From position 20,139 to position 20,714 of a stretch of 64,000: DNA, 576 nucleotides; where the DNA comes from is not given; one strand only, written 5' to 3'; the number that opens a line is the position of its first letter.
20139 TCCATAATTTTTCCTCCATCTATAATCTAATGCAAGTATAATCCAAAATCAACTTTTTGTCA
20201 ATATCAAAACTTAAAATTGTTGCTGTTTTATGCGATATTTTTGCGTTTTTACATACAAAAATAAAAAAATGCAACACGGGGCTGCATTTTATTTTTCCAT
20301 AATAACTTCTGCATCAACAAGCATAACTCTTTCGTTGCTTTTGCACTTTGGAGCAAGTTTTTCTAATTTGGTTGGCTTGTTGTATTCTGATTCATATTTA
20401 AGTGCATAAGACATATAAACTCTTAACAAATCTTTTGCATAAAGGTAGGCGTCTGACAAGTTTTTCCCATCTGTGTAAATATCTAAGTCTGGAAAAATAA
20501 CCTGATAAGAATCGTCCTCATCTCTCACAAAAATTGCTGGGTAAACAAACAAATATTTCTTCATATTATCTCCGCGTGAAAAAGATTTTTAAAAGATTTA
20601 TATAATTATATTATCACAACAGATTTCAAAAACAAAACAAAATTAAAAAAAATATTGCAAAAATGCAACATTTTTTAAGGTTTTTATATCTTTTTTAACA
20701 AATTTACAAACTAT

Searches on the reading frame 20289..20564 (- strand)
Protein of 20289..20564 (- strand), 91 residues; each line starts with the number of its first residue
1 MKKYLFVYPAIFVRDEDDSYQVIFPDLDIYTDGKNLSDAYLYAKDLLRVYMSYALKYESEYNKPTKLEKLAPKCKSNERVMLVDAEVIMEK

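Call 6: search_protein_families(library=pfam, proteins=[window:20289-20564:-], max_evalue=0.01)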
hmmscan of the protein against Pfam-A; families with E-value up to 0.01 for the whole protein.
window:20289-20564:- (91 aa): 1 family
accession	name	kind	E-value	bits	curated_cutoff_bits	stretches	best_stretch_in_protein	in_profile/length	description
PF15919.11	HicB_lk_antitox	-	6.8e-07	29.9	27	1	8-80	1-74/123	HicB_like antitoxin of bacterial toxin-antitoxin system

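Call 7: search_protein_families(library=ncbifam, proteins=[window:20289-20564:-], max_evalue=0.01)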
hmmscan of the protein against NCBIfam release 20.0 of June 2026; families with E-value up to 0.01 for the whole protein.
window:20289-20564:- (91 aa): 0 families
